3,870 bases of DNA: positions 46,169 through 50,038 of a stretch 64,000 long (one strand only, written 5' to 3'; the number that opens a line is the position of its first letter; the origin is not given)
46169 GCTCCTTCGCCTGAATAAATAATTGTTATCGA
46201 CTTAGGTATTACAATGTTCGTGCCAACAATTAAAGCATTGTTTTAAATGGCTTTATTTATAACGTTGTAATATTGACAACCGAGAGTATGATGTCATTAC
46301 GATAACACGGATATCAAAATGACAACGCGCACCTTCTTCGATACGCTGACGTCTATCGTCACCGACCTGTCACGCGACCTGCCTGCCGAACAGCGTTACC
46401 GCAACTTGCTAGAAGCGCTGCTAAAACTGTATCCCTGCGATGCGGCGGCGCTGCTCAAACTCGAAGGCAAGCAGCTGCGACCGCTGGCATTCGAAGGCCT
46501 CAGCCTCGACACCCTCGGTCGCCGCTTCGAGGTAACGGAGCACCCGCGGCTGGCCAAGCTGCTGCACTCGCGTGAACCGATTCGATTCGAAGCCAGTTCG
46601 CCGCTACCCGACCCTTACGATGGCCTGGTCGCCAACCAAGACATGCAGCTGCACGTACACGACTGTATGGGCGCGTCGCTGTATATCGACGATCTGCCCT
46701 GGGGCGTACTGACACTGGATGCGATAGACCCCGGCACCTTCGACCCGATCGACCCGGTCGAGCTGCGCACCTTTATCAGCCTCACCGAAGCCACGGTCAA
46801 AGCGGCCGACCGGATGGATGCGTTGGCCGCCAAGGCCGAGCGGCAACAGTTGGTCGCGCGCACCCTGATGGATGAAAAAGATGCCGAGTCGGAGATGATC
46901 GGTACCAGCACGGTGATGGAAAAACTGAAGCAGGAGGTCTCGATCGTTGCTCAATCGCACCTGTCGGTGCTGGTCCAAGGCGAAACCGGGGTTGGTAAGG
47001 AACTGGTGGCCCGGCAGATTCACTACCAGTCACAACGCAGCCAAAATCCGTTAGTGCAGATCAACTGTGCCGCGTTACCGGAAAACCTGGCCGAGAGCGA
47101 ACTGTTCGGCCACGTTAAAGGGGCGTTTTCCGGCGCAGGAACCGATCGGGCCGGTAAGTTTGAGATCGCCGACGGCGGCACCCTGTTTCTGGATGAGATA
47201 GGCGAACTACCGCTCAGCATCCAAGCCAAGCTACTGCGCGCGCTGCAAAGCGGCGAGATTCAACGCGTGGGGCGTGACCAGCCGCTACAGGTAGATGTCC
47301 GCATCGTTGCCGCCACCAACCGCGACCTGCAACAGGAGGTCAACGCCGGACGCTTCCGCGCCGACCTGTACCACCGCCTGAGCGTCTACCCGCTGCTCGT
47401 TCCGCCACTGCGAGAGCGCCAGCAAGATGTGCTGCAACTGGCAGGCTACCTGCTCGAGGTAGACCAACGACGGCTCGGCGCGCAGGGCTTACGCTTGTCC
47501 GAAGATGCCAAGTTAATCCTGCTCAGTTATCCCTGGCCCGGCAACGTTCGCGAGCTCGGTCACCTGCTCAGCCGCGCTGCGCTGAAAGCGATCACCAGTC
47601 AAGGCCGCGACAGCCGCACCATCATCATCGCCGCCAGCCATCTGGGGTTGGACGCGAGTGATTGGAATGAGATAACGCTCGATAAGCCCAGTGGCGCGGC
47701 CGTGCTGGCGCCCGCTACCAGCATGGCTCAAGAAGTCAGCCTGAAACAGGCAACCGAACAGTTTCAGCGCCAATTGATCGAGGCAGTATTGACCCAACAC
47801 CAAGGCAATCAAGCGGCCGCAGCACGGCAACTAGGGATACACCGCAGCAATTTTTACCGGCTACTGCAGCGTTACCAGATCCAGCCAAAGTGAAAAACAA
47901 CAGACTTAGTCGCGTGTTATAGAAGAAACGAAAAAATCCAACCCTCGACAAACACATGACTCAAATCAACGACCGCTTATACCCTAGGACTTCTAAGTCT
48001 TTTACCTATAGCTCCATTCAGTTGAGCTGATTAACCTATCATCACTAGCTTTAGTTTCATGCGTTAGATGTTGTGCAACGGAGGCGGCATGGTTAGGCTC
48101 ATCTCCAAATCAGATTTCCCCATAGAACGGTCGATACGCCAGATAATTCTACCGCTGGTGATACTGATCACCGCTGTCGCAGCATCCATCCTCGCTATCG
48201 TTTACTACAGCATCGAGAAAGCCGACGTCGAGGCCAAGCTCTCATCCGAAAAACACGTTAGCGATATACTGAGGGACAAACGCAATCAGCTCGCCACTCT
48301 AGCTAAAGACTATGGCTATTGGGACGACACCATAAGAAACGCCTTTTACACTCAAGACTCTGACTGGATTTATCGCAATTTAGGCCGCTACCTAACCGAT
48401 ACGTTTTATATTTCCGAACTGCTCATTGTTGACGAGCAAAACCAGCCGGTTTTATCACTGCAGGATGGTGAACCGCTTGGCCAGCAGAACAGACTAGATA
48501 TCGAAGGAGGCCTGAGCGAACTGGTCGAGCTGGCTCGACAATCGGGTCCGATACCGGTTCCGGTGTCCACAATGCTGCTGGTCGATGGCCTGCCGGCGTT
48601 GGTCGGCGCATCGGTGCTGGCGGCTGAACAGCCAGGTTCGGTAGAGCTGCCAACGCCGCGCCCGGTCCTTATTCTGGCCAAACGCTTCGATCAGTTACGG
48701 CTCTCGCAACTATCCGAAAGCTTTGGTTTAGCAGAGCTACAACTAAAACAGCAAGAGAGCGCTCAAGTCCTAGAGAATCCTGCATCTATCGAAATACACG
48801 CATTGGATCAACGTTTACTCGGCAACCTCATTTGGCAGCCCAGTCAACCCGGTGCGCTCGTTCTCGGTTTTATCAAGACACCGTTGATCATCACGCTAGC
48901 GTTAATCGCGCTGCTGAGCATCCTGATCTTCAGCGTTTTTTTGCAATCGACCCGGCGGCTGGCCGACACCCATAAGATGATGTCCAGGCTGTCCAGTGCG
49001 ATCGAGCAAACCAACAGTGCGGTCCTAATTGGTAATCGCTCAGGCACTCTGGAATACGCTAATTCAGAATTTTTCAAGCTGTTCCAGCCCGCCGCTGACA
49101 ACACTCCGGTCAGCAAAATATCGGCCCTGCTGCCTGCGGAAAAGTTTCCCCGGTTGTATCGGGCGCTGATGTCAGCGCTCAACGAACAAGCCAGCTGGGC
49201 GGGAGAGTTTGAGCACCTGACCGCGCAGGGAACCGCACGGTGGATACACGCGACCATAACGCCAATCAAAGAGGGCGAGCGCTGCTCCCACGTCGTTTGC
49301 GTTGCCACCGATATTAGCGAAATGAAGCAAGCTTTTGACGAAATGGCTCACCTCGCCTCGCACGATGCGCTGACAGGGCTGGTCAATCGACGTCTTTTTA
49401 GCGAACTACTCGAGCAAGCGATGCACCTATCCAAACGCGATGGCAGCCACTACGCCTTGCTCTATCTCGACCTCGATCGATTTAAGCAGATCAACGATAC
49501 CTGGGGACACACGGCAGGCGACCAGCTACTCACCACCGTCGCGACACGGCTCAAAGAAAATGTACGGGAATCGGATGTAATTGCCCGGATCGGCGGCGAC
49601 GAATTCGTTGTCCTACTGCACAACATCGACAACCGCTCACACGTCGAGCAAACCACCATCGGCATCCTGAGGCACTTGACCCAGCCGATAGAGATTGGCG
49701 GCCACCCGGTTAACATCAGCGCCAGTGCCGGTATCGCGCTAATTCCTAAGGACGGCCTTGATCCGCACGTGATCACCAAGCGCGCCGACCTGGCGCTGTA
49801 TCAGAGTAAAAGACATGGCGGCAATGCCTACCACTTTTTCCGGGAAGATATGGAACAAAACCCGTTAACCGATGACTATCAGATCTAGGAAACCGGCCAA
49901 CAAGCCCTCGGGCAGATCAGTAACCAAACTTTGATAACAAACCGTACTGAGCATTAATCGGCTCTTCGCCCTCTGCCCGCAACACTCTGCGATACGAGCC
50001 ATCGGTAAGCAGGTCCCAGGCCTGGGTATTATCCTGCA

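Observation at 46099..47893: Cytochrome c-type NO reductase wired to NorR/sigma54 rather than DNR/NnrR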

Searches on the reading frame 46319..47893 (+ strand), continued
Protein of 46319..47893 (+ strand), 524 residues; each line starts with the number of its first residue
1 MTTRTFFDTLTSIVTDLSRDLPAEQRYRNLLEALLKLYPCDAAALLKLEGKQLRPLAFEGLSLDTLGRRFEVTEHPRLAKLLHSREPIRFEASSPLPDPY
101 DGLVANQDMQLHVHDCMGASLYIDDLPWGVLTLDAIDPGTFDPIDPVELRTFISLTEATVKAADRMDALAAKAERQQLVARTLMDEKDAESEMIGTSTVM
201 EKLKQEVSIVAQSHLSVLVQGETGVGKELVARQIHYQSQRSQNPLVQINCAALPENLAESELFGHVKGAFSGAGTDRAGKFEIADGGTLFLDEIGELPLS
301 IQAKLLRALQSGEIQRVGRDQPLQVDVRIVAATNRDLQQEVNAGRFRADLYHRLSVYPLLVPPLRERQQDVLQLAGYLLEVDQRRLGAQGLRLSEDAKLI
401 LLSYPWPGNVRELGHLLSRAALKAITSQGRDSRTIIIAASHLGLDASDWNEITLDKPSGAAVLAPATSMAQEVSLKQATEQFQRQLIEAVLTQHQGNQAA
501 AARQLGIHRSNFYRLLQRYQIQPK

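Call 57: find_encoding_contigs(protein=P0082, flank=6000, max_places=1)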
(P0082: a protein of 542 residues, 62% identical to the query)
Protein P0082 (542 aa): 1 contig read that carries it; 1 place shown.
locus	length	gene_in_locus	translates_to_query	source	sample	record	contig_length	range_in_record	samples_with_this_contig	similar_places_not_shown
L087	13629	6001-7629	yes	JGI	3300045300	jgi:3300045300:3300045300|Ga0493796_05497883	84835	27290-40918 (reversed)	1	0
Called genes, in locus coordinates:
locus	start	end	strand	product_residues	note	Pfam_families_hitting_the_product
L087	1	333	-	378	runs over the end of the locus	PF22451:NirdL-like_HTH, PF17805:AsnC_trans_reg2, PF22451:NirdL-like_HTH, PF17805:AsnC_trans_reg2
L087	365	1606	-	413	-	PF02239:Cytochrom_D1, PF25174:Beta-prop_THOC3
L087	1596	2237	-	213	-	PF13473:Cupredoxin_1 (weak), PF00127:Copper-bind, PF13442:Cytochrome_CBB3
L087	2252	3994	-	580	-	PF03264:Cytochrom_NNT, PF14522:Cytochrome_C7 (faint), PF09459:EB_dh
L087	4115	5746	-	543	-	PF13442:Cytochrome_CBB3, PF02239:Cytochrom_D1, PF23414:Beta-prop_EML_2 (faint)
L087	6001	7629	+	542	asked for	PF01590:GAF, PF00158:Sigma54_activat, PF01078:Mg_chelatase (faint), PF14532:Sigma54_activ_2, PF07728:AAA_5, PF25601:AAA_lid_14, PF02954:HTH_8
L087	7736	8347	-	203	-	PF00925:GTP_cyclohydro2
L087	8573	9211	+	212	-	PF13489:Methyltransf_23, PF01209:Ubie_methyltran, PF13847:Methyltransf_31, PF08241:Methyltransf_11, PF08242:Methyltransf_12, PF13649:Methyltransf_25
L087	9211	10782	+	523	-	PF10300:Iml2-TPR_39 (weak), PF14559:TPR_19 (weak), PF00515:TPR_1, PF07719:TPR_2 (weak), PF13181:TPR_8 (weak), PF13431:TPR_17 (weak), PF00685:Sulfotransfer_1, PF13469:Sulfotransfer_3, +13 more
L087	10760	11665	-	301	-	PF04055:Radical_SAM, PF06463:Mob_synth_C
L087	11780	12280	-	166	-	PF01967:MoaC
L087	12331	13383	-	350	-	PF00293:NUDIX, PF14815:NUDIX_4, PF02581:TMP-TENI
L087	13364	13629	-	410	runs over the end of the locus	PF01960:ArgJ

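Call 58: find_encoding_contigs(protein=P0053, flank=6000, max_places=1)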
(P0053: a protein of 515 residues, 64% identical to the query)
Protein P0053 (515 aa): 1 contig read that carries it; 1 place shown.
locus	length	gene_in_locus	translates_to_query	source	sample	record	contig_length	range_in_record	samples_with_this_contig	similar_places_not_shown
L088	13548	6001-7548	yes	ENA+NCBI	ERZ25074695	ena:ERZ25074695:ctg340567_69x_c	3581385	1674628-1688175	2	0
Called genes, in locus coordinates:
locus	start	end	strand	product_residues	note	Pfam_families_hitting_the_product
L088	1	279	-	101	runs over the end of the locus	-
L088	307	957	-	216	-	PF00510:COX3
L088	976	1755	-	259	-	PF00158:Sigma54_activat (faint), PF13191:AAA_16 (weak), PF07728:AAA_5, PF08406:CbbQ_C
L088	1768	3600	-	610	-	-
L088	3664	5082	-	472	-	PF00115:COX1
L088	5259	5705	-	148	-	PF22085:NorB_cytochrome_c-like (faint), PF13442:Cytochrome_CBB3 (weak), PF00034:Cytochrom_C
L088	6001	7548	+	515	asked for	PF01590:GAF, PF13185:GAF_2 (weak), PF00158:Sigma54_activat, PF14532:Sigma54_activ_2, PF07728:AAA_5 (weak), PF25601:AAA_lid_14, PF02954:HTH_8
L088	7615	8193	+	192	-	PF04366:Ysc84 (weak)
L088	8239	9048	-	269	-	PF27507:DjlA_TM, PF05099:TerB, PF00226:DnaJ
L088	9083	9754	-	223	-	PF00483:NTP_transferase, PF12804:NTP_transf_3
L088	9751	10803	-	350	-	PF01636:APH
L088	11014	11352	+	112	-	PF00034:Cytochrom_C (weak)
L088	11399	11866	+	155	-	PF04073:tRNA_edit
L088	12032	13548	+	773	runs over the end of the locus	PF01135:PCMT, PF13649:Methyltransf_25 (weak), PF05157:MshEN (weak), PF00437:T2SSE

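Call 66: find_encoding_contigs(protein=P0075, flank=6000, max_places=1)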
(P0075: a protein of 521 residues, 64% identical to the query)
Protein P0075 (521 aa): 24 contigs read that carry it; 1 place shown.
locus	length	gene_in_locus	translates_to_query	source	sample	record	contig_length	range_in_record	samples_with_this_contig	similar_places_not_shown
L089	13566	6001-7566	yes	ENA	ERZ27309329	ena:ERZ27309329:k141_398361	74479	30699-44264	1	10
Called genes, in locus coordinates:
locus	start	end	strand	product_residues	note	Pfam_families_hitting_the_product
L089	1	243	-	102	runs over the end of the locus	PF03626:COX4_pro (weak)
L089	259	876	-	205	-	PF00510:COX3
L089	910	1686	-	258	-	PF13191:AAA_16 (weak), PF07728:AAA_5, PF08406:CbbQ_C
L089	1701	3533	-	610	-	-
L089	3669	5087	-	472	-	PF00115:COX1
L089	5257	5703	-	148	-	PF13442:Cytochrome_CBB3 (weak), PF00034:Cytochrom_C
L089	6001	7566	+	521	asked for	PF01590:GAF, PF13185:GAF_2 (weak), PF00158:Sigma54_activat, PF14532:Sigma54_activ_2, PF07728:AAA_5, PF25601:AAA_lid_14, PF02954:HTH_8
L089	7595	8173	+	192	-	PF04366:Ysc84 (weak)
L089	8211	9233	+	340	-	PF00478:IMPDH (faint), PF03060:NMO, PF01070:FMN_dh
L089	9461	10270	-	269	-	PF27507:DjlA_TM, PF05099:TerB, PF00226:DnaJ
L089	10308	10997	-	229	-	PF00483:NTP_transferase, PF12804:NTP_transf_3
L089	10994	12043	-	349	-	PF01636:APH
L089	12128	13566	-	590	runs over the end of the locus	PF00474:SSF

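Call 67: find_encoding_contigs(protein=P0118, flank=6000, max_places=1)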
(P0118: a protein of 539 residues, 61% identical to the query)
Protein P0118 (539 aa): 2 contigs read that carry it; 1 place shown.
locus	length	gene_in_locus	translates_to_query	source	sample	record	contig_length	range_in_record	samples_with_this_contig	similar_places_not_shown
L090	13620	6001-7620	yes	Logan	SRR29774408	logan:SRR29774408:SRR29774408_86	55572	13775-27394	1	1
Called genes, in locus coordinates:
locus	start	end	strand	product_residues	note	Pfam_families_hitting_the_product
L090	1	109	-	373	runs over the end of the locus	PF17805:AsnC_trans_reg2, PF22451:NirdL-like_HTH, PF17805:AsnC_trans_reg2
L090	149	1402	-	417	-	PF21783:YNCE (faint), PF02239:Cytochrom_D1, PF25174:Beta-prop_THOC3 (weak)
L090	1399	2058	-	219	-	PF13473:Cupredoxin_1, PF00127:Copper-bind, PF13442:Cytochrome_CBB3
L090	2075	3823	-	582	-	PF03264:Cytochrom_NNT, PF14522:Cytochrome_C7 (faint), PF09459:EB_dh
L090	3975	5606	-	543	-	PF13442:Cytochrome_CBB3, PF02239:Cytochrom_D1, PF23414:Beta-prop_EML_2 (faint)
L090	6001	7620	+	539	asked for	PF01590:GAF (weak), PF00158:Sigma54_activat, PF01078:Mg_chelatase (faint), PF14532:Sigma54_activ_2, PF07728:AAA_5, PF25601:AAA_lid_14, PF02954:HTH_8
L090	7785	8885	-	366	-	-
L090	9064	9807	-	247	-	-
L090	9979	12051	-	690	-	PF14827:dCache_3 (weak)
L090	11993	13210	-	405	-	-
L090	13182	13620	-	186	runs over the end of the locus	-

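Call 68: find_encoding_contigs(protein=P0113, flank=6000, max_places=1)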
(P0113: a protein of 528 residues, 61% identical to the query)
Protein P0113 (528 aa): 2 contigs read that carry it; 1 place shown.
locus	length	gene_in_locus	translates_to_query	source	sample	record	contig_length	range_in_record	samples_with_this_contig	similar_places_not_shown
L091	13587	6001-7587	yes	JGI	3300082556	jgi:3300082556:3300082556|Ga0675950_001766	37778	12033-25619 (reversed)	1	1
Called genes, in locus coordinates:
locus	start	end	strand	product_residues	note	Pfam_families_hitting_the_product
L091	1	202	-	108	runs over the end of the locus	PF03626:COX4_pro (weak)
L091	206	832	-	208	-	PF00510:COX3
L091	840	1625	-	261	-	PF07728:AAA_5, PF08406:CbbQ_C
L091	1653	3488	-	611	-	PF00092:VWA (weak)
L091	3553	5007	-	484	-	PF00115:COX1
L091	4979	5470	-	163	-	PF13442:Cytochrome_CBB3 (weak), PF00034:Cytochrom_C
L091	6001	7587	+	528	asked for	PF01590:GAF (weak), PF00158:Sigma54_activat, PF01078:Mg_chelatase (weak), PF14532:Sigma54_activ_2, PF07724:AAA_2 (weak), PF07728:AAA_5, PF25601:AAA_lid_14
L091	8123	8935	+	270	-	PF06347:SH3_4 (weak), PF08239:SH3_3, PF13505:OMP_b-brl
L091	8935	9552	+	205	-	-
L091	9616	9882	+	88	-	-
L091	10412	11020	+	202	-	PF00857:Isochorismatase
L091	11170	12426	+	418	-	-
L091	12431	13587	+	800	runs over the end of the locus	PF03176:MMPL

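Call 75: search_solved_structures(query=window:46319-47893:+, max_evalue=1e-30)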
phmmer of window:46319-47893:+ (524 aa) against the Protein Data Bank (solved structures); distinct sequences matched with E-value up to 1e-30: 35.
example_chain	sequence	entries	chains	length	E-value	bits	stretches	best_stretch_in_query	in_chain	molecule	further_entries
9qq6_C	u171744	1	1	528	1.5e-75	258.4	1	159-436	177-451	Nif-specific regulatory protein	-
1ojl_A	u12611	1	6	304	7.5e-73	249.6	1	191-434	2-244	TRANSCRIPTIONAL REGULATORY PROTEIN ZRAR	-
8p53_C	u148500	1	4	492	7e-71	243.1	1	186-521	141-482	Transcriptional regulator FleQ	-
5exx_A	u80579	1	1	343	2.3e-70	241.4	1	192-513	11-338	Transcriptional regulator FleQ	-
6jdi_A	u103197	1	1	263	4.7e-70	240.4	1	192-422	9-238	Nitrogen assimilation regulatory protein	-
5exp_A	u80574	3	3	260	1.7e-69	238.6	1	192-422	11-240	Transcriptional regulator FleQ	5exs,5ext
7ejw_C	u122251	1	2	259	2.2e-69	238.1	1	192-422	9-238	Transcriptional regulator FleQ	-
6j7e_A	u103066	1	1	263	2.3e-69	238.1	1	192-422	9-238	Nitrogen assimilation regulatory protein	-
8pb9_D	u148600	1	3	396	2.7e-69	237.8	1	186-422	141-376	Transcriptional regulator FleQ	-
6jdl_A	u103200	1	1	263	6.1e-69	236.7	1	192-422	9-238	Nitrogen assimilation regulatory protein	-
6iy8_A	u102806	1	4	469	1.1e-68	235.8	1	175-422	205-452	Positive regulator CapR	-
4l4u_A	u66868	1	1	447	1.7e-68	235.3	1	182-423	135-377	Transcriptional regulator (NtrC family)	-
4ly6_A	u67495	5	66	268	5.8e-68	233.5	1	183-422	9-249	Transcriptional regulator (NtrC family)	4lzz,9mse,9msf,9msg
1ny6_A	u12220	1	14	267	5.8e-68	233.5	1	183-422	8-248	transcriptional regulator (NtrC family)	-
1ny5_A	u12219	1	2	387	9e-68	232.8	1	182-422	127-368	transcriptional regulator (NtrC family)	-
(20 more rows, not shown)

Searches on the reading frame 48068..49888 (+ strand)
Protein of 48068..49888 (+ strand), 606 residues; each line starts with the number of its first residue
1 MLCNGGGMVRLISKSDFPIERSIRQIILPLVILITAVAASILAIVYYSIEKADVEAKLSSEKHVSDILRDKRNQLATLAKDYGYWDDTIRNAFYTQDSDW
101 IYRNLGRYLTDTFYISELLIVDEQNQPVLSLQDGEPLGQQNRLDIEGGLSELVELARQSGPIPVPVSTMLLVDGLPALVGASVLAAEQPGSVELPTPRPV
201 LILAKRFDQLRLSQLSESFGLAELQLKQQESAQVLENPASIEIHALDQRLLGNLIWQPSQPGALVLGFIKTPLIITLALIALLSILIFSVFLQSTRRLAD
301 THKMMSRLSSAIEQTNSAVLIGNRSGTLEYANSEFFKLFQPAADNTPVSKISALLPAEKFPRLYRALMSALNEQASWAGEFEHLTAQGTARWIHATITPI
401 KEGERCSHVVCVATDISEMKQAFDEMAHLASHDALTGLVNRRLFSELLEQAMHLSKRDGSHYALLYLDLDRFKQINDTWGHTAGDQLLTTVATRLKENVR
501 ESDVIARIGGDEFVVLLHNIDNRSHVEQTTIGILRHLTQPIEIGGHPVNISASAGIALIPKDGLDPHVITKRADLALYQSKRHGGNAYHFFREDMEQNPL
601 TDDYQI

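Call 3: search_protein_families(library=pfam, proteins=[window:48068-49888:+])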
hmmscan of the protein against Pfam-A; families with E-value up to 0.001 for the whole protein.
window:48068-49888:+ (606 aa): 6 families
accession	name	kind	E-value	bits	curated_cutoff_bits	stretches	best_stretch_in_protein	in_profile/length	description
PF00990.26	GGDEF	-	4.4e-50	170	23.8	1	430-586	1-160/161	Diguanylate cyclase, GGDEF domain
PF05228.19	CHASE4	-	1.9e-17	64.2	26.2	1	68-225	2-138/140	CHASE4 domain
PF08448.16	PAS_4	-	4.5e-08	33.7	23.1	1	313-420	2-109/110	PAS fold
PF13426.13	PAS_9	-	1.8e-07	31.8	27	1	317-418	2-103/103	PAS domain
PF08447.18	PAS_3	-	4.2e-07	30.6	25.6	1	350-412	25-88/89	PAS fold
PF00989.32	PAS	-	4e-06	27.2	22.6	1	307-416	2-113/113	PAS fold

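Call 4: search_protein_families(library=ncbifam, proteins=[window:48068-49888:+])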
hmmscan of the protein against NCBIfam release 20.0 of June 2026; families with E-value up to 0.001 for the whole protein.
window:48068-49888:+ (606 aa): 25 families
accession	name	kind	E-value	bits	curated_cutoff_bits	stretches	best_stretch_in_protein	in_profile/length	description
NF045675.1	PhdiestaseDibA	equivalog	1.6e-57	195.2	980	1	275-596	47-369/623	phosphodiesterase DibA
NF007423.1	PRK09966.1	equivalog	2.1e-54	184.9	325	1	418-581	227-390/390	diguanylate cyclase DgcN/YfiN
NF007474.0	PRK10060.1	equivalog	1.2e-45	155.9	782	1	405-598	212-402/663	cyclic di-GMP phosphodiesterase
NF007298.0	PRK09776.1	equivalog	7e-45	153.3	1135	1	386-597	639-851/1111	diguanylate cyclase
TIGR00254.1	GGDEF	domain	1.3e-43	148.6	37.4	1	427-589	2-165/168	diguanylate cyclase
NF053781.1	cdiGMPphdstlr2612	equivalog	8.7e-43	146.2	1600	1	313-597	722-1008/1268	Tlr1612 family c-di-GMP phosphodiesterase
NF038266.1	diguan_SiaD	equivalog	4.8e-41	140.8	290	1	418-586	82-250/252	biofilm regulation diguanylate cyclase SiaD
NF007380.0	PRK09894.1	equivalog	9.4e-38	130.2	256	1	413-594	114-290/296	diguanylate cyclase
NF007135.0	PRK09581.1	equivalog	7.8e-36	123.8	474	1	418-587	280-451/457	PleD family two-component system response regulator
NF051473.1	DigCycDgcsShew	equivalog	2e-35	122.6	400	1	422-589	127-289/291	diguanylate cyclase DgcS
NF008467.0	PRK11359.1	equivalog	7.7e-32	110.2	857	2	407-597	356-537/800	oxygen-sensing cyclic-di-GMP phosphodiesterase DosP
NF040885.1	diguan_DgcJ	equivalog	9.2e-30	103.9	500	1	432-583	343-488/493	diguanylate cyclase DgcJ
NF041606.1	dguan_cyc_DgcA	equivalog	1.3e-27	96.6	370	1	430-586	178-334/340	diguanylate cyclase DgcA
NF047654.1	DiguCycDgcRLepto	equivalog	2.3e-27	95.7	500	1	418-586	121-291/295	diguanylate cyclase DgcR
NF007599.0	PRK10245.1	equivalog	7.4e-26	90.5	402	1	412-586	195-365/371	diguanylate cyclase AdrA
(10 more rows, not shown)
